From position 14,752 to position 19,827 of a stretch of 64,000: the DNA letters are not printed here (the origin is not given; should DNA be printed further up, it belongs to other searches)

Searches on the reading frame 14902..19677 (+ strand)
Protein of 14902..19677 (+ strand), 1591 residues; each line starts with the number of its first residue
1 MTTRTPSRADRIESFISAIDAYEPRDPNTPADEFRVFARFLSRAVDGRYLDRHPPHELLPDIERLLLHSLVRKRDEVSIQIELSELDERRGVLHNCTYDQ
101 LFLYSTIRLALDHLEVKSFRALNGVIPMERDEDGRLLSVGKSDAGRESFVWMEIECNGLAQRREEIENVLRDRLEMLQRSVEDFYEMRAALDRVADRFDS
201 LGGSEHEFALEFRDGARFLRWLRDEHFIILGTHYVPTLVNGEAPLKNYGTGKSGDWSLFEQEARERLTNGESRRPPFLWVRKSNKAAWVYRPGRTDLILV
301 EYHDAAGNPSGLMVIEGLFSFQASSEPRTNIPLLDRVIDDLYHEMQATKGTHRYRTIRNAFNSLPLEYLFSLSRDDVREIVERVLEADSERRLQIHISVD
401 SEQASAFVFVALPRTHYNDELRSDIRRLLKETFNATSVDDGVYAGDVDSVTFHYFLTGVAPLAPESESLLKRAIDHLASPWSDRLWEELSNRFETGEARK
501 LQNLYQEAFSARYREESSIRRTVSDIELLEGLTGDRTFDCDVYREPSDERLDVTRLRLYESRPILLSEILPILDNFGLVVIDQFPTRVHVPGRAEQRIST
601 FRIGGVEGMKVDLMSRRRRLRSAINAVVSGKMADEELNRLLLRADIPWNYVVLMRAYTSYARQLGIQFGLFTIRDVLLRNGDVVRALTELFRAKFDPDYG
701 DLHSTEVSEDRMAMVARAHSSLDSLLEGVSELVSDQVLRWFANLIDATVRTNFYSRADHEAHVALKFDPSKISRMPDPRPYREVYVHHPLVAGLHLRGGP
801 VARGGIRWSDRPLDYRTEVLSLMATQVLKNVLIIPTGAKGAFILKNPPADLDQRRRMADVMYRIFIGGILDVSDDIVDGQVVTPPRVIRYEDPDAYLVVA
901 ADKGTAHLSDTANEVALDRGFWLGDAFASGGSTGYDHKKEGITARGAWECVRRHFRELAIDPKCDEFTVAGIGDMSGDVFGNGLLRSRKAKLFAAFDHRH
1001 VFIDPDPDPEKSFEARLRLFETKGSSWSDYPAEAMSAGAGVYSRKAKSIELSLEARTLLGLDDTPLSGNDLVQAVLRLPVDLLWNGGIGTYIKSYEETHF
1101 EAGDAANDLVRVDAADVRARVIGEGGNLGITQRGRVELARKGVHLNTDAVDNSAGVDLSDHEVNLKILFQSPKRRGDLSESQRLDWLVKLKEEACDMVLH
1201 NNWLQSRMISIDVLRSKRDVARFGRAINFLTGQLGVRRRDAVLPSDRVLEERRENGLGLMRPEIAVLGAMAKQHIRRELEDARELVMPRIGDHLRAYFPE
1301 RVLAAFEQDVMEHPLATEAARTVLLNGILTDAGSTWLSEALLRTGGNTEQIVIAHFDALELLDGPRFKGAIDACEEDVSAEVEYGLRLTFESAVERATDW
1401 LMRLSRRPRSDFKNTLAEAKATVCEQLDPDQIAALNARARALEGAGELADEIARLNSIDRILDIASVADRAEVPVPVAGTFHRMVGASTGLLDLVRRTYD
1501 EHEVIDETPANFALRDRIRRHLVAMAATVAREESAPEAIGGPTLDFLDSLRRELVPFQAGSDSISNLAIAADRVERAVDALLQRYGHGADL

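Call 28: search_protein_families(library=pfam, proteins=[window:14902-19677:+], max_evalue=0.00001)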
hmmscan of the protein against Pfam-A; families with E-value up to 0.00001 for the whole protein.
window:14902-19677:+ (1591 aa): 6 families
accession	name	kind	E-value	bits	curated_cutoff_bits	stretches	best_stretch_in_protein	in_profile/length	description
PF05088.18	Bac_GDH_CD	-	4.2e-211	702.2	22.8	1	723-1211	3-496/497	Bacterial NAD-glutamate dehydrogenase, catalytic domain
PF21074.2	GDH_C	-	3.3e-33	115.7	26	1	1256-1535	1-290/339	Glutamate dehydrogenase, C-terminal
PF21078.2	GDH_HM3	-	2.1e-16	60.2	24.6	1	635-697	4-66/66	Glutamate dehydrogenase, helical motif 3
PF21077.3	GDH_ACT3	-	6.2e-10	39.1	22.2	1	540-612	4-76/80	Glutamate dehydrogenase, ACT3 domain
PF21076.3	GDH_ACT2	-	3.4e-06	28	22.8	0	408-481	15-89/90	Glutamate dehydrogenase, ACT2 domain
PF21079.2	GDH_HM2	-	9.7e-06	25.9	21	1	489-532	2-45/45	Glutamate dehydrogenase, helical motif 2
